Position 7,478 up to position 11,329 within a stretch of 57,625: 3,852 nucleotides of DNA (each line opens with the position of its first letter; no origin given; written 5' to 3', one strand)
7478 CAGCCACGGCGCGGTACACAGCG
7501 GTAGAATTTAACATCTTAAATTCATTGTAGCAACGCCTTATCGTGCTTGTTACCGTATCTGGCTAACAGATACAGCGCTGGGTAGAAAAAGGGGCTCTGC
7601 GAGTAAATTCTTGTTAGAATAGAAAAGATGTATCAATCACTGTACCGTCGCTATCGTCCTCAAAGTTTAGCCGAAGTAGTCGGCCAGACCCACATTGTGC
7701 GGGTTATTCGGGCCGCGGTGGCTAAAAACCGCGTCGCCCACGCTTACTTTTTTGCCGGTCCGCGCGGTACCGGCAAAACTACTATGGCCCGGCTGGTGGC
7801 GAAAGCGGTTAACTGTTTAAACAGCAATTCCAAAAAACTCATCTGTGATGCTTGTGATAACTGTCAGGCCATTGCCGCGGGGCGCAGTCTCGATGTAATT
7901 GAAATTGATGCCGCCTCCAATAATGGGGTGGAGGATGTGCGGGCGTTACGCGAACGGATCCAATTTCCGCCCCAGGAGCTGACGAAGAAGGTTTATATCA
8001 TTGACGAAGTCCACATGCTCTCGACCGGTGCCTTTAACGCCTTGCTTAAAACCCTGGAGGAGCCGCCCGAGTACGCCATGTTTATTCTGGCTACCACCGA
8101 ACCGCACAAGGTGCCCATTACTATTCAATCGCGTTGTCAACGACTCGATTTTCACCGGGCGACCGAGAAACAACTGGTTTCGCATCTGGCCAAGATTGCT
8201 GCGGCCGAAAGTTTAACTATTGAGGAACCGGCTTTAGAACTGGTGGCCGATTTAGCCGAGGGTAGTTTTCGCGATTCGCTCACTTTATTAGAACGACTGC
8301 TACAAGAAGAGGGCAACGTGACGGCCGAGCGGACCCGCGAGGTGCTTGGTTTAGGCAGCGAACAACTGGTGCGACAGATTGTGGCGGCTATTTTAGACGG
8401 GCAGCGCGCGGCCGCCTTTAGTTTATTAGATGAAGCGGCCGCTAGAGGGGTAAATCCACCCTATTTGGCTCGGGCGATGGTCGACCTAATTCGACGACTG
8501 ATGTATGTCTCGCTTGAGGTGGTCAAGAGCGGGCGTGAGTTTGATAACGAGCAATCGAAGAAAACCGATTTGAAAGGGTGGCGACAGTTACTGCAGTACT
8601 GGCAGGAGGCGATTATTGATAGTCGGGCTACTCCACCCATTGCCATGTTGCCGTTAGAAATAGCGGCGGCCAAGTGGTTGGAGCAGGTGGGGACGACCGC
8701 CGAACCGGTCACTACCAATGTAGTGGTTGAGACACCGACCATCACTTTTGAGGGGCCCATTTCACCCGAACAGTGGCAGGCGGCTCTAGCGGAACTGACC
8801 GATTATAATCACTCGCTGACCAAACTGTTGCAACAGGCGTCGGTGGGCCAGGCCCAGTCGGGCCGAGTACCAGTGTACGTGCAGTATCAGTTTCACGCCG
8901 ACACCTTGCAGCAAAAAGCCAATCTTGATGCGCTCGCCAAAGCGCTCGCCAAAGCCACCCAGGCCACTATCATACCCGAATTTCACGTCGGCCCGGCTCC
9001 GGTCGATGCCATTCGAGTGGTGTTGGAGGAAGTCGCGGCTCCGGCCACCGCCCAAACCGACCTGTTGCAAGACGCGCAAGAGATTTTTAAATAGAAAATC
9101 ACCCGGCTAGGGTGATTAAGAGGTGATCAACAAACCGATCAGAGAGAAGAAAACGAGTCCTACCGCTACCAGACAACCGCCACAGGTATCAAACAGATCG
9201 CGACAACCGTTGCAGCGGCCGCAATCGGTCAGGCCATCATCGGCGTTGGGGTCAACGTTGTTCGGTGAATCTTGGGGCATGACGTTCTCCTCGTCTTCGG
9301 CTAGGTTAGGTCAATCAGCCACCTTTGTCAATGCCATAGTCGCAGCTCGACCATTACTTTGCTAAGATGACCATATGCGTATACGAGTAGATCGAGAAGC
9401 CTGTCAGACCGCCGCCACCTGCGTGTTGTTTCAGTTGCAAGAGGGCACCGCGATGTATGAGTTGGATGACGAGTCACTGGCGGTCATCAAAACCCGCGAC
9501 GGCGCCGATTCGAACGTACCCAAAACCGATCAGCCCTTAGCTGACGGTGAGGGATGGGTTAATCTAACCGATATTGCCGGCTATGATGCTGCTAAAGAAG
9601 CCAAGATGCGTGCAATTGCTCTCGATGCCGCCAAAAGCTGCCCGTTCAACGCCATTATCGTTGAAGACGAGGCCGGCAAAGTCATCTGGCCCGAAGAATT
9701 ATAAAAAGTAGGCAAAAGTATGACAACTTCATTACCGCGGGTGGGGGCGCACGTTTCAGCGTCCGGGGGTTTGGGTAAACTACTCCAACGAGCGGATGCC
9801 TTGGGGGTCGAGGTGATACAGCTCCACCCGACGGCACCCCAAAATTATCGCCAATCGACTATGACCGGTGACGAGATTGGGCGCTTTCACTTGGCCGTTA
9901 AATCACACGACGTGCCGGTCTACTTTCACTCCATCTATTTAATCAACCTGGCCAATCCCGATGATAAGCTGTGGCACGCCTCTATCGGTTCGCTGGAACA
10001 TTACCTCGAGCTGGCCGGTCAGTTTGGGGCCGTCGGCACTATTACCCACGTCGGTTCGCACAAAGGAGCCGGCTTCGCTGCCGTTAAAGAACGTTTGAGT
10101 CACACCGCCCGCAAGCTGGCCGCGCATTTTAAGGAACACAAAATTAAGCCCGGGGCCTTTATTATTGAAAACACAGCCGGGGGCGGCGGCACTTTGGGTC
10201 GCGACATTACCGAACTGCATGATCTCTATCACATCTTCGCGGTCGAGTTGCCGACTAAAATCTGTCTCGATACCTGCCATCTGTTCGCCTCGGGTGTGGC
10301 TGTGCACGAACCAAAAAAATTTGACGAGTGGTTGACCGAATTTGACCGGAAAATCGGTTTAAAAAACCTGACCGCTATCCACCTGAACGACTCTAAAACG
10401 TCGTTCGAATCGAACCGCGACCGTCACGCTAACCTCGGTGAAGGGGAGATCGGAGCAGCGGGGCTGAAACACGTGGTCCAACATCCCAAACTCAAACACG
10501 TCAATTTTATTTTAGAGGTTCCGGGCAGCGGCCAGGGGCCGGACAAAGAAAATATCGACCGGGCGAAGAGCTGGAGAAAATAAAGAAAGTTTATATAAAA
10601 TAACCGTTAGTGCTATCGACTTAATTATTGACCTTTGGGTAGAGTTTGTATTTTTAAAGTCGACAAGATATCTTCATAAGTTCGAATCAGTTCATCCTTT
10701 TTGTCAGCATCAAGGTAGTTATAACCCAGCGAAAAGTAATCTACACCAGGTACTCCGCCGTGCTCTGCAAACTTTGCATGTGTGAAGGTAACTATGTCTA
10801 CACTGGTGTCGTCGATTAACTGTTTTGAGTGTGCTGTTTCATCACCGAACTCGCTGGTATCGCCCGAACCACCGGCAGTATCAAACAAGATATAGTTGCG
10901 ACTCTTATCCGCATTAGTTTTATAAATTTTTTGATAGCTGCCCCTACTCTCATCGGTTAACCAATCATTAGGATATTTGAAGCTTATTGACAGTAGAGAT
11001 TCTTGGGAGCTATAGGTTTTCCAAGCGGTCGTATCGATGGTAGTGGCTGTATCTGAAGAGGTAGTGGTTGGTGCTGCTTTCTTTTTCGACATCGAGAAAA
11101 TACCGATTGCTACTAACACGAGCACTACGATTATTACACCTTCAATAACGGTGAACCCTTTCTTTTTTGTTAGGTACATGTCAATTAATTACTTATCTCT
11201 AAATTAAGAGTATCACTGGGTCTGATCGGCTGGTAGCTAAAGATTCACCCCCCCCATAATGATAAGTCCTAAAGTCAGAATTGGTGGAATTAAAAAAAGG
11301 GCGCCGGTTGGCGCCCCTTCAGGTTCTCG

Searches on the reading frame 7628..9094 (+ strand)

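Call 37: search_protein_families(library=pfam, proteins=[window:7628-9094:+], max_evalue=0.00001)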
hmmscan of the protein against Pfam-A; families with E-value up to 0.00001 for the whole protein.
window:7628-9094:+ (488 aa): 8 families
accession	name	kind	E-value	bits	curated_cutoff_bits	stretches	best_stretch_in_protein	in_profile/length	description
PF13177.12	DNA_pol3_delta2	-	2e-43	148.6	27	1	20-177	2-159/161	DNA polymerase III, delta subunit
PF00004.35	AAA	-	7.1e-12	46.3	21.2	1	41-172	2-125/131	ATPase family associated with various cellular activities (AAA)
PF12169.13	DNA_pol3_gamma3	-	2.3e-10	40.9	24.4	1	231-322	1-91/143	DNA polymerase III subunits gamma and tau domain III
PF22608.2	DNAX_ATPase_lid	-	3.9e-09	36.6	27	1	182-222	1-41/49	DNA polymerase III clamp loader subunit, ATPase lid domain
PF05496.18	RuvB_N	-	2.5e-07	31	27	1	10-91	2-88/159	Holliday junction DNA helicase RuvB P-loop domain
PF13401.12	AAA_22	-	3.1e-07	31.2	27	0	41-144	9-109/130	AAA domain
PF07728.20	AAA_5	-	1.9e-06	28.4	22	1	41-145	3-92/139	AAA domain (dynein-related subfamily)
PF13604.12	AAA_30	-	3.5e-06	27.3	27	0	40-145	21-114/191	AAA domain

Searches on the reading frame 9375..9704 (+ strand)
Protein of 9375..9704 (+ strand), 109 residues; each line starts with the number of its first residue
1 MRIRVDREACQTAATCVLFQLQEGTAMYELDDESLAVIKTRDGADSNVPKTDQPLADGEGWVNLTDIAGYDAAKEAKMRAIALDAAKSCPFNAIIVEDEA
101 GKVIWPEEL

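Call 37: search_protein_families(library=pfam, proteins=[window:9375-9704:+], max_evalue=0.00001)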
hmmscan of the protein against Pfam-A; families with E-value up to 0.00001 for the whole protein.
window:9375-9704:+ (109 aa): 1 family
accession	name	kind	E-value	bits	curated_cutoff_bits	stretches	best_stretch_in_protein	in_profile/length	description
PF13459.11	Fer4_15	-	2.9e-06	28.3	22.4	0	3-96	1-66/66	4Fe-4S single cluster domain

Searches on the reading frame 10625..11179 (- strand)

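Call 6: search_protein_families(library=pfam, proteins=[window:10625-11179:-], max_evalue=0.01)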
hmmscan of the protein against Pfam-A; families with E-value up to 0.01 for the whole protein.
window:10625-11179:- (184 aa): 1 family
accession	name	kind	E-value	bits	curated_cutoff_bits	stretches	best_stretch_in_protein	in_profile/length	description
PF18933.6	PsbP_2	-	1.6e-08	35.2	27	1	15-88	2-76/184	PsbP-like protein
